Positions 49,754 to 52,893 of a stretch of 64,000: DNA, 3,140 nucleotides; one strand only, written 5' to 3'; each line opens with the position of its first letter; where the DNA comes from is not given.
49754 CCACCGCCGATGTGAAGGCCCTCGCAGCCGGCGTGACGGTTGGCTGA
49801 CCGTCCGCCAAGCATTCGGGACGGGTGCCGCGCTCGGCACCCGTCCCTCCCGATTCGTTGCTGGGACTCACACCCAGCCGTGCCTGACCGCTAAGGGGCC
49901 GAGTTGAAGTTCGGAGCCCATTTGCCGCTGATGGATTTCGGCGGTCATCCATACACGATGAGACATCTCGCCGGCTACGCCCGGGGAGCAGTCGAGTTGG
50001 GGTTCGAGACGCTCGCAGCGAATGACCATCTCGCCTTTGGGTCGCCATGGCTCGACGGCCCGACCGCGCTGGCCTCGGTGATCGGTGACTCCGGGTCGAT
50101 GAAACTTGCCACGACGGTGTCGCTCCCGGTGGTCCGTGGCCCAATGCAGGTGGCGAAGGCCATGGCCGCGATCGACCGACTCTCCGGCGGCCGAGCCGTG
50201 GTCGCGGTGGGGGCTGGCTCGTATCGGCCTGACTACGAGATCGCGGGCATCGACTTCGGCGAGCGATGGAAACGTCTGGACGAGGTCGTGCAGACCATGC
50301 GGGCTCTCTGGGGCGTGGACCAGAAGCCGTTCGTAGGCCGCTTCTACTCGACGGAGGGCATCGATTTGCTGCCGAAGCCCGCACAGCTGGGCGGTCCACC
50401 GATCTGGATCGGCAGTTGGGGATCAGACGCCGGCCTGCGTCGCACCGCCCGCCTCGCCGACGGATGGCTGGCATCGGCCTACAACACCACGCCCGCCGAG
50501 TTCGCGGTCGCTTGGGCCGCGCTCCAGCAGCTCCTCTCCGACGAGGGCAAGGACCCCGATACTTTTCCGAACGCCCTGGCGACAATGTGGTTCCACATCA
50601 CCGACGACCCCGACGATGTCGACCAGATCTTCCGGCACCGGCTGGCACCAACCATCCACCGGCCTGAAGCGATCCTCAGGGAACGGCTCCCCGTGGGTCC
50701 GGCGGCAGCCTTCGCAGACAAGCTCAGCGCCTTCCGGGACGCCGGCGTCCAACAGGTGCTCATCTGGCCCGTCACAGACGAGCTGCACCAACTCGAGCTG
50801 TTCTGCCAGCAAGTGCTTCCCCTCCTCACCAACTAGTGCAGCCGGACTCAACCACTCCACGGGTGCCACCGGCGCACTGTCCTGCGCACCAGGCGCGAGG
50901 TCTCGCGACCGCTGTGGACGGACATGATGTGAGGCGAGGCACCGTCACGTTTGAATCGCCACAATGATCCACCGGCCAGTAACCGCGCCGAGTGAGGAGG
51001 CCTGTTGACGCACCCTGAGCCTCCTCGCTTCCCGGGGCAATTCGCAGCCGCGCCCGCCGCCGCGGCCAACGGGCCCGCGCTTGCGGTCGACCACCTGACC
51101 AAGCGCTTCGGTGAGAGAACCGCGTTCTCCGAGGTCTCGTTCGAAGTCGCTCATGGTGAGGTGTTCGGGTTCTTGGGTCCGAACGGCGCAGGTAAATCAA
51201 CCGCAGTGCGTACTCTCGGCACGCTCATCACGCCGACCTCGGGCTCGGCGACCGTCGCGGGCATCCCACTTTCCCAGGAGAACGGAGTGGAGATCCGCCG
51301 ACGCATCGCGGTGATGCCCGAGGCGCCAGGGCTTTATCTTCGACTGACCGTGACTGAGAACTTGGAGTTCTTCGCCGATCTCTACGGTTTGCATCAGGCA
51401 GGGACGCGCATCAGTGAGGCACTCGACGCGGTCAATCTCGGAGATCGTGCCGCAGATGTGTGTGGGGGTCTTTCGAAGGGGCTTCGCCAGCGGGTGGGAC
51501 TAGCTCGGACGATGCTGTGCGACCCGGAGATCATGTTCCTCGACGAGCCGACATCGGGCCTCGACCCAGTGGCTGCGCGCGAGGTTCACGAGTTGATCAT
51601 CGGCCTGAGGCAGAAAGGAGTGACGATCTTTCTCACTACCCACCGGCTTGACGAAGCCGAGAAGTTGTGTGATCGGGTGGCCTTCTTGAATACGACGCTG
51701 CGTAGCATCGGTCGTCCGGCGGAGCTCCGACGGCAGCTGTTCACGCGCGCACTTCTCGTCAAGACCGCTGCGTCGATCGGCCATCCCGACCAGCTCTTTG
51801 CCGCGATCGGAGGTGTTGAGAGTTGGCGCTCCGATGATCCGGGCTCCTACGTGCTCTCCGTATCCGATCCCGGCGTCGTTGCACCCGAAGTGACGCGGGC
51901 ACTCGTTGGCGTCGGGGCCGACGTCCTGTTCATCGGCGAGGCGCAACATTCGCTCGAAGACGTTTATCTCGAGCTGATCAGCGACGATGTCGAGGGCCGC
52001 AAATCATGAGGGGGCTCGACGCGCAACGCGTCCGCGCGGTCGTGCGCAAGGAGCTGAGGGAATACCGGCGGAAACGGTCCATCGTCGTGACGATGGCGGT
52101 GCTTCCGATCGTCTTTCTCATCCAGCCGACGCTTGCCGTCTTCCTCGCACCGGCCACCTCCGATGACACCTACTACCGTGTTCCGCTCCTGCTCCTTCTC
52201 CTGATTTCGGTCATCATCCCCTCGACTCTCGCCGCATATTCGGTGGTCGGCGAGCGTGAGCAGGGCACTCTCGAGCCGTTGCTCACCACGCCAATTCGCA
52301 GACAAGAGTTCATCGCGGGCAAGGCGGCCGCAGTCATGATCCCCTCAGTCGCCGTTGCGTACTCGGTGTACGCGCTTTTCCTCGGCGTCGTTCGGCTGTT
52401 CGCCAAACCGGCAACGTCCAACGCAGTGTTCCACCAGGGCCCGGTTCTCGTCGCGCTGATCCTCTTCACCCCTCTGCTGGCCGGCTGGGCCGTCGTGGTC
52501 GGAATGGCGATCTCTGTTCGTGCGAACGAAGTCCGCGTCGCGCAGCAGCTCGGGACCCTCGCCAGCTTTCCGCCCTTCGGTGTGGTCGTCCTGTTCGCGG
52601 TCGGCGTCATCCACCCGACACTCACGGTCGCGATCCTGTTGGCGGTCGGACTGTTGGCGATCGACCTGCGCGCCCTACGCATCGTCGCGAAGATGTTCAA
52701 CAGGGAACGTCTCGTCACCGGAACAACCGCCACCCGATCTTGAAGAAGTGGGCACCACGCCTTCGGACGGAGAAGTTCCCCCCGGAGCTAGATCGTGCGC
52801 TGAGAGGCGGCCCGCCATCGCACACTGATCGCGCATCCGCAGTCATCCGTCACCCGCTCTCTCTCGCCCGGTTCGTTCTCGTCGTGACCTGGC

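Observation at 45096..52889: Integrase-less ~7.7-kb island at tRNA-Gly(CCC), bounded by an exact 18-nt direct repeat plus an older att-like scar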

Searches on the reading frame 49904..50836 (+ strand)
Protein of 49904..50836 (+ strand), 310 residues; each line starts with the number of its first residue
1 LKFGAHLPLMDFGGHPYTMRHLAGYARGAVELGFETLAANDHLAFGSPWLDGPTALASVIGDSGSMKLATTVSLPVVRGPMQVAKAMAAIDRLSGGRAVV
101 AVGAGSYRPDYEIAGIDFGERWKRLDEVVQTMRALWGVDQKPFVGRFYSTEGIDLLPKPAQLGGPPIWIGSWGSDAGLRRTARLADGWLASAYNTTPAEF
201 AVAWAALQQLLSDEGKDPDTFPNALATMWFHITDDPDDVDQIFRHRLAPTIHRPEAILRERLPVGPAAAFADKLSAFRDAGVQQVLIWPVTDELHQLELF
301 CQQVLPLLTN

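Call 10: search_protein_families(library=pfam, proteins=[window:49904-50836:+], max_evalue=0.01)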
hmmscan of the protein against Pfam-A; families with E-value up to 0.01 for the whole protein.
window:49904-50836:+ (310 aa): 1 family
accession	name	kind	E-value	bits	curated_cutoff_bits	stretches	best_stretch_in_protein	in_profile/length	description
PF00296.26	Bac_luciferase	-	5.8e-41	141.3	27.9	1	18-245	21-243/314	Luciferase-like monooxygenase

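Call 15: find_encoding_contigs(protein=window:49904-50833:+, flank=10000, max_places=8)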
Protein seq(310 aa) (310 aa): no gene with exactly this product is on record in the collection.

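Call 23: find_homologous_proteins(query=window:49904-50833:+, max_evalue=1e-20)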
Query seq(310 aa) (310 aa): 7810 proteins with E <= 1e-20 among 8000 candidates; the best 120 are listed.
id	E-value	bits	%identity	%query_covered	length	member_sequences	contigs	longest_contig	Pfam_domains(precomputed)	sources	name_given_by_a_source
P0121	7.8e-189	644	91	100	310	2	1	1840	PF00296.27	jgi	jgi:alkanesulfonate monooxygenase SsuD/methylene tetrahydromethanopterin reductase-like flavin-depen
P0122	5.0e-180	615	87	100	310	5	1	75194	PF00296.27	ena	-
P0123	4.5e-177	606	89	96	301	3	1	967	PF00296.27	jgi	jgi:alkanesulfonate monooxygenase SsuD/methylene tetrahydromethanopterin reductase-like flavin-depen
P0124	2.2e-171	587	83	100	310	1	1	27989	PF00296.27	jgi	jgi:alkanesulfonate monooxygenase SsuD/methylene tetrahydromethanopterin reductase-like flavin-depen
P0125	3.1e-170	583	82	100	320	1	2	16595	PF00296.27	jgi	jgi:alkanesulfonate monooxygenase SsuD/methylene tetrahydromethanopterin reductase-like flavin-depen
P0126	3.8e-169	580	82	99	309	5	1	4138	PF00296.27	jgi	jgi:alkanesulfonate monooxygenase SsuD/methylene tetrahydromethanopterin reductase-like flavin-depen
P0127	5.4e-169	579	82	99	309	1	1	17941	PF00296.27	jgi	jgi:alkanesulfonate monooxygenase SsuD/methylene tetrahydromethanopterin reductase-like flavin-depen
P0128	1.4e-168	578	82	99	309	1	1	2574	PF00296.27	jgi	jgi:alkanesulfonate monooxygenase SsuD/methylene tetrahydromethanopterin reductase-like flavin-depen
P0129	2.4e-168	577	81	99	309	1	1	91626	PF00296.27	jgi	-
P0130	3.1e-168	577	84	97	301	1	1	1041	PF00296.27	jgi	-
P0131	1.4e-167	575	81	100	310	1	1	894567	PF00296.27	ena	-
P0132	1.7e-166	571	81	99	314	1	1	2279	PF00296.27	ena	-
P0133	3.3e-166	570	80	99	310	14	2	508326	PF00296.27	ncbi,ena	-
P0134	3.8e-166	570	81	99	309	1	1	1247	PF00296.27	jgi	jgi:alkanesulfonate monooxygenase SsuD/methylene tetrahydromethanopterin reductase-like flavin-depen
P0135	1.5e-165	568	81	100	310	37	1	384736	PF00296.27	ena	-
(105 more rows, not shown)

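Call 33: find_encoding_contigs(protein=P0122, flank=10000, max_places=3)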
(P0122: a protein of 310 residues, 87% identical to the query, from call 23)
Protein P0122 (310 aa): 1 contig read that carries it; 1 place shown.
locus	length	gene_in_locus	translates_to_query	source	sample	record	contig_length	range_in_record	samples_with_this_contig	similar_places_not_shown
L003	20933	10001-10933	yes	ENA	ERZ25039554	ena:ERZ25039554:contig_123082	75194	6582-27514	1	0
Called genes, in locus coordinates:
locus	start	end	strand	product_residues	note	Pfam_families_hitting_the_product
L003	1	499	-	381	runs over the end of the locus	PF00296:Bac_luciferase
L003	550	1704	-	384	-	PF02515:CoA_transf_3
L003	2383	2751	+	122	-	PF00296:Bac_luciferase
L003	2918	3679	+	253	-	PF02515:CoA_transf_3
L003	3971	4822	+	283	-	PF02515:CoA_transf_3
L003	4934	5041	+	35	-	-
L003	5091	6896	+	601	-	PF01326:PPDK_N, PF27448:Rph_4th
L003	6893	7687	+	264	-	PF27448:Rph_4th, PF00391:PEP-utilizers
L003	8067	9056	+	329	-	PF13011:LZ_Tnp_IS481, PF13384:HTH_23, PF13518:HTH_28, PF13551:HTH_29, PF13565:HTH_32, PF00665:rve, PF13683:rve_3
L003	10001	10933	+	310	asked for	PF00296:Bac_luciferase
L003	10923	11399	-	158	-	PF12680:SnoaL_2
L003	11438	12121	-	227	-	PF00440:TetR_N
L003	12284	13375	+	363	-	PF08240:ADH_N, PF00107:ADH_zinc_N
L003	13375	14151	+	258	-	PF00106:adh_short, PF23441:SDR, PF08659:KR, PF13561:adh_short_C2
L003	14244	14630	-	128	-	PF14534:DUF4440 (faint), PF12680:SnoaL_2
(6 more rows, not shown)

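Call 34: find_encoding_contigs(protein=P0131, flank=10000, max_places=3)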
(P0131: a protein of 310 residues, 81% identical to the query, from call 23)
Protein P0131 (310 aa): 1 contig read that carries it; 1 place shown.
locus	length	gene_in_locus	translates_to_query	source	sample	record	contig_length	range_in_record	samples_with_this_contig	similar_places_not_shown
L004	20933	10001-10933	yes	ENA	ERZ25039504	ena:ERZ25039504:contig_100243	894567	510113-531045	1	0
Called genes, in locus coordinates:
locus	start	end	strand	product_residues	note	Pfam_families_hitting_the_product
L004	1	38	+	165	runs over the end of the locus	-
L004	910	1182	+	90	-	PF00528:BPD_transp_1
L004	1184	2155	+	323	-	PF12911:OppC_N, PF00528:BPD_transp_1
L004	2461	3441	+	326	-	PF00005:ABC_tran, PF13304:AAA_21 (weak), PF08352:oligo_HPY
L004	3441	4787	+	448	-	PF00005:ABC_tran, PF13304:AAA_21 (weak), PF08352:oligo_HPY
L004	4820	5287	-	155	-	PF02627:CMD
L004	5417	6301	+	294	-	PF04542:Sigma70_r2, PF08281:Sigma70_r4_2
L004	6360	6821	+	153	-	PF08327:AHSA1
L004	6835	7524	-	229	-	PF02861:Clp_N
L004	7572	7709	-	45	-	-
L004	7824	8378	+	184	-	PF11716:MDMPI_N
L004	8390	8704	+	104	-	PF12840:HTH_20, PF01022:HTH_5, PF12802:MarR_2 (weak)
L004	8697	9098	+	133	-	PF10604:Polyketide_cyc2, PF08327:AHSA1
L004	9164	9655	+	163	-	PF13714:PEP_mutase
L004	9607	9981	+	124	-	PF13714:PEP_mutase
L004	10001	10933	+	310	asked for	PF00296:Bac_luciferase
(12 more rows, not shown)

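Call 61: search_protein_families(library=ncbifam, proteins=[window:49904-50836:+], max_evalue=0.001)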
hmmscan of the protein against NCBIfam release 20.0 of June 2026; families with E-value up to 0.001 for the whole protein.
window:49904-50836:+ (310 aa): 29 families (the best 25 are shown)
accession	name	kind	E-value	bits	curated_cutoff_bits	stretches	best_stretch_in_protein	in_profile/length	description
TIGR03619.1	F420_Rv2161c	subfamily_domain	1.2e-45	156.1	166.9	1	25-287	3-245/247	TIGR03619 family F420-dependent LLM class oxidoreductase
TIGR03560.1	F420_Rv1855c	subfamily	1.9e-30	106.3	231.4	1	18-221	11-222/227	TIGR03560 family F420-dependent LLM class oxidoreductase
TIGR03621.1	F420_MSMEG_2516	subfamily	3e-22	79.1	213.15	1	17-186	11-171/295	TIGR03621 family F420-dependent LLM class oxidoreductase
TIGR03854.1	F420_MSMEG_3544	hypoth_equivalog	3.7e-20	72.4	295.6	1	50-305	41-286/290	TIGR03854 family LLM class F420-dependent oxidoreductase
TIGR03571.1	lucif_BA3436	subfamily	7.3e-20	71.4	303.9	1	4-239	14-248/304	TIGR03571 family LLM class oxidoreductase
NF002619.0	PRK02271.1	equivalog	2.1e-18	66.7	276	1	20-249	14-232/329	5,10-methylenetetrahydromethanopterin reductase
TIGR04021.1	LLM_DMSO2_sfnG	equivalog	4.6e-18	65.7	382.95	1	60-191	71-203/350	dimethylsulfone monooxygenase SfnG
TIGR03555.1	F420_mer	equivalog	5.3e-18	65.5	348.7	1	21-245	13-227/325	5,10-methylenetetrahydromethanopterin reductase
TIGR04465.1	ArgArg_F420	equivalog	6.9e-17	61.5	470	1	19-234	59-274/364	F420-dependent hydroxymycolic acid dehydrogenase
TIGR04020.1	seco_metab_LLM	subfamily_domain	6.1e-15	55.2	244.45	1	43-247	44-246/341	MupA/Atu3671 family FMN-dependent luciferase-like monooxygenase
TIGR03557.1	F420_G6P_family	subfamily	6e-14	51.9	210.4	1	20-194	13-191/316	TIGR03557 family F420-dependent LLM class oxidoreductase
TIGR03612.1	RutA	equivalog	3.8e-13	49.7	498.3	1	63-221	78-238/355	pyrimidine utilization protein A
TIGR03559.1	F420_Rv3520c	subfamily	7.3e-13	48.3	335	1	50-248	38-244/325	LLM class F420-dependent oxidoreductase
NF001939.1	PRK00719.1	subfamily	7.6e-12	44.7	510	1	22-201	29-202/373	alkanesulfonate monooxygenase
TIGR03856.1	F420_MSMEG_2906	subfamily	7.9e-12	45.2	243.7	1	51-225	52-208/249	LLM class F420-dependent oxidoreductase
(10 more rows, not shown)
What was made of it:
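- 49904..50836 (+): F420-type luciferase-like (LLM) oxidoreductase. It behaves as a single-gene module. Pfam (call 10) and TIGR03619 (call 61).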

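Call 62: search_protein_families(library=padloc, proteins=[window:49904-50836:+], max_evalue=0.001)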
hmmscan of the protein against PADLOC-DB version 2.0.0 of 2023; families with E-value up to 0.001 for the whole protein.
window:49904-50836:+ (310 aa): 1 family
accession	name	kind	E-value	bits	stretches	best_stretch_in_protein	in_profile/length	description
PDLC01078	C3a156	-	1.5e-13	49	1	25-199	19-178/268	oxidoreductase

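Call 72: find_encoding_contigs(protein=P0121, flank=10000, max_places=4)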
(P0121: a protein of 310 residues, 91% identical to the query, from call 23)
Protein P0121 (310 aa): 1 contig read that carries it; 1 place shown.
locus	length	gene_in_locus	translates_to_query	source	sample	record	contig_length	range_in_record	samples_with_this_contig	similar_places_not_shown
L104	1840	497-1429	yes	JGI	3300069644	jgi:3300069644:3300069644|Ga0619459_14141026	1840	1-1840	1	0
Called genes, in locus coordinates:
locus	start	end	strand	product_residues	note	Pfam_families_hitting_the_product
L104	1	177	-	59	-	?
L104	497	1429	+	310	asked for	PF00296:Bac_luciferase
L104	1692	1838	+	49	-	?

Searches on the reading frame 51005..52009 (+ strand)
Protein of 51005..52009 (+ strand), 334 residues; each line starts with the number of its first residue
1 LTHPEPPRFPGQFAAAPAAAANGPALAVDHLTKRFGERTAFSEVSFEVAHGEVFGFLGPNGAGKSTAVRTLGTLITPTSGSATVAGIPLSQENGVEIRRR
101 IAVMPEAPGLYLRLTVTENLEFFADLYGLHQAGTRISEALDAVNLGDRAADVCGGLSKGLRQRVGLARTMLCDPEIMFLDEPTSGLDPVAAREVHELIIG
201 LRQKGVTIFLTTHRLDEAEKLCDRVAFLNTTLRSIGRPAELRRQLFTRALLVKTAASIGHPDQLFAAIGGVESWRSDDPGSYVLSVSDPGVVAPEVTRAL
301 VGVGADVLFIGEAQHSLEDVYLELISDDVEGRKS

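Call 10: search_protein_families(library=pfam, proteins=[window:51005-52009:+], max_evalue=0.01)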
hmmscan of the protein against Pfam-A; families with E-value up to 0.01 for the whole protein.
window:51005-52009:+ (334 aa): 4 families
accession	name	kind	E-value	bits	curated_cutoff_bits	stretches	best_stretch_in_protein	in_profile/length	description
PF00005.33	ABC_tran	-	2.6e-30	106.3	25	1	42-184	2-137/137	ABC transporter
PF13304.12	AAA_21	-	8.4e-11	42.9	27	1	155-213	237-298/304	AAA domain, putative AbiEii toxin, Type IV TA system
PF13555.12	AAA_29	-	0.0018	18.4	27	1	41-79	12-50/61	P-loop containing region of AAA domain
PF13401.12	AAA_22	-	0.0064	17.2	27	0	58-101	12-54/130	AAA domain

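Call 61: search_protein_families(library=ncbifam, proteins=[window:51005-52009:+], max_evalue=0.001)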
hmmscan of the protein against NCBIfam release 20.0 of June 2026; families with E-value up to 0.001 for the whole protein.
window:51005-52009:+ (334 aa): 186 families (the best 25 are shown)
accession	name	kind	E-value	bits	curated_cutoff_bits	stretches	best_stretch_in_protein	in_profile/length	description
TIGR01188.1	drrA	subfamily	1e-68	231.9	312.45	1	33-325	1-301/302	daunorubicin resistance ABC transporter, ATP-binding protein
NF033858.1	ABC2_perm_RbbA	equivalog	4.2e-58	197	1050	1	19-244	260-487/909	ribosome-associated ATPase/putative transporter RbbA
TIGR03522.1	GldA_ABC_ATP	equivalog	4.3e-57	193.8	402.6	1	26-324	3-300/301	gliding motility-associated ABC transporter ATP-binding subunit GldA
NF010060.0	PRK13537.1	equivalog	1.4e-47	162.1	521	1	22-231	12-222/314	nodulation factor ABC transporter ATP-binding protein NodI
NF010059.0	PRK13536.1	equivalog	2e-47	161.6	549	1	20-242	38-262/342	nodulation factor ABC transporter ATP-binding protein NodI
TIGR03864.1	PQQ_ABC_ATP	hypoth_equivalog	8.7e-46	156.3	302.25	1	25-245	1-223/236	ABC transporter, ATP-binding subunit, PQQ-dependent alcohol dehydrogenase system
TIGR03740.1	galliderm_ABC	subfamily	9.4e-44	149.7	309.75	1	26-229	1-198/223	lantibiotic protection ABC transporter ATP-binding subunit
TIGR01288.1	nodI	equivalog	1.7e-42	145.5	424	1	28-240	7-221/303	nodulation factor ABC transporter ATP-binding protein NodI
TIGR04406.1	LPS_export_lptB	equivalog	1.2e-38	132.7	240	1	26-228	2-208/239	LPS export ABC transporter ATP-binding protein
TIGR01186.1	proV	subfamily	4.9e-38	131.2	326.6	1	34-241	2-217/363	betaine/proline/choline family ABC transporter ATP-binding protein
TIGR01189.1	ccmA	equivalog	6.3e-35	120.6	131.6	1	26-214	1-186/198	heme ABC exporter ATP-binding protein CcmA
TIGR03265.1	PhnT2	equivalog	2.3e-34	119.2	457.7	1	24-244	3-225/353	putative 2-aminoethylphosphonate ABC transporter ATP-binding protein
TIGR04520.1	ECF_ATPase_1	equivalog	2.5e-34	118.9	315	1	30-241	5-223/269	energy-coupling factor transporter ATPase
TIGR04521.1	ECF_ATPase_2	equivalog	1.1e-33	116.5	330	1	37-231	17-221/279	energy-coupling factor transporter ATPase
NF010156.0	PRK13635.1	equivalog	2.4e-33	115.5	392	1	27-241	7-227/279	energy-coupling factor ABC transporter ATP-binding protein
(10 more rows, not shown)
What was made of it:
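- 51005..52743 (+): DrrA-like ABC ATPase (51005-52009) and ABC-2 permease (52006-52743). This is the most AT-rich part of the island. Calls 10, 61.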

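Call 62: search_protein_families(library=padloc, proteins=[window:51005-52009:+], max_evalue=0.001)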
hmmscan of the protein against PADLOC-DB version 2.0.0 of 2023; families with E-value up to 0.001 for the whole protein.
window:51005-52009:+ (334 aa): 11 families
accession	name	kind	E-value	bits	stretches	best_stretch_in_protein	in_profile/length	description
PDLC04135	mad3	-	1.4e-23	82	2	155-228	263-337/374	mads_3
PDLC04140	mad8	-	6.6e-10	37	1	37-218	13-237/314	mads_8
PDLC02980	AriA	-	9.5e-10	36.9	1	156-213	238-298/304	-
PDLC04213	HEC-02A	-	2.2e-07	28.7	1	171-213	229-271/337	-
PDLC04214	HEC-02A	-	3.4e-06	24.6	1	170-214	234-278/338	-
PDLC04146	HEC-02B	-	1.3e-05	22.4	1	165-215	226-280/344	-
PDLC03878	NsnB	-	0.00017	19.5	0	173-213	236-276/345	-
PDLC02335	AbiLi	-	0.00038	17.6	0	152-214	175-237/326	AbiLi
PDLC04176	HEC-01A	-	0.00039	17.9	0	174-213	277-316/371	-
PDLC04175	HEC-01A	-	0.0009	16.4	0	173-204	268-299/363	-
PDLC02914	ATPase-Toprim_I-B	-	0.00092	16.5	0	168-215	197-245/443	-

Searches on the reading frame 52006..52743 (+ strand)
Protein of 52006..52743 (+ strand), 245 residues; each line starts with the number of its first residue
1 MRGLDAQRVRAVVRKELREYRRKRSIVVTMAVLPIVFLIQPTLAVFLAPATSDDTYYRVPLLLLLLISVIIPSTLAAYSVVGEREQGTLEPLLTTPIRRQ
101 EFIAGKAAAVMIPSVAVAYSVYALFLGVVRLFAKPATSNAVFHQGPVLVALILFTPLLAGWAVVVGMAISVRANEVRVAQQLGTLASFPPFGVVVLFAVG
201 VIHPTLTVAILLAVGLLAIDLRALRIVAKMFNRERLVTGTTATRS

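Call 10: search_protein_families(library=pfam, proteins=[window:52006-52743:+], max_evalue=0.01)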
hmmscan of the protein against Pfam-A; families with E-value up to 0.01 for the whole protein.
window:52006-52743:+ (245 aa): 4 families
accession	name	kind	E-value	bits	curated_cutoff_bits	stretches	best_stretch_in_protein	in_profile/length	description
PF12679.13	ABC2_membrane_2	-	2.7e-10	40.4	27.2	1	11-183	2-188/283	ABC-2 family transporter protein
PF01061.29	ABC2_membrane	-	4.9e-10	39.7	26.9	1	9-189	3-172/211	ABC-2 type transporter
PF12730.13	ABC2_membrane_4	-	8.4e-09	36.1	27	1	16-161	5-156/179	ABC-2 family transporter protein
PF12698.13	ABC2_membrane_3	-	1.9e-07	30.9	31.6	1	57-199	163-291/347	ABC-2 family transporter protein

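Call 14: find_encoding_contigs(protein=window:52006-52743:+, flank=10000, max_places=8)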
Protein window:52006-52743:+ (245 aa): no gene with exactly this product is on record in the collection.

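Call 61: search_protein_families(library=ncbifam, proteins=[window:52006-52743:+], max_evalue=0.001)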
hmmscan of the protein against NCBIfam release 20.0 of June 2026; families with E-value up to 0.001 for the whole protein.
window:52006-52743:+ (245 aa): 6 families
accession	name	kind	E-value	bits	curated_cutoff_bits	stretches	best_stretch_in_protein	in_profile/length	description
NF041647.1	ABC_perm_CPBP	equivalog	7.5e-14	51.4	435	1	63-184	195-321/636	ABC transporter permease subunit/CPBP intramembrane protease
NF033858.1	ABC2_perm_RbbA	equivalog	2e-07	29.4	1050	1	60-142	717-795/909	ribosome-associated ATPase/putative transporter RbbA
TIGR00025.1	Mtu_efflux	paralog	2.5e-06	27.2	146.9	1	26-118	7-99/238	ABC transporter efflux protein, DrrB family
NF038293.1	permease_SagH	equivalog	2.5e-06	26.6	450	1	56-177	179-288/370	SagH family ABC transporter permease subunit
TIGR01247.1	drrB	subfamily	0.00023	21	223.05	1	16-131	2-121/236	daunorubicin resistance ABC transporter membrane protein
TIGR03518.1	ABC_perm_GldF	equivalog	0.00025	21.1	288.5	1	35-135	23-127/240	gliding motility-associated ABC transporter permease subunit GldF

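Call 62: search_protein_families(library=padloc, proteins=[window:52006-52743:+], max_evalue=0.001)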
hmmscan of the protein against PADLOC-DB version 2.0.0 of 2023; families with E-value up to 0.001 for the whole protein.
window:52006-52743:+ (245 aa): 0 families
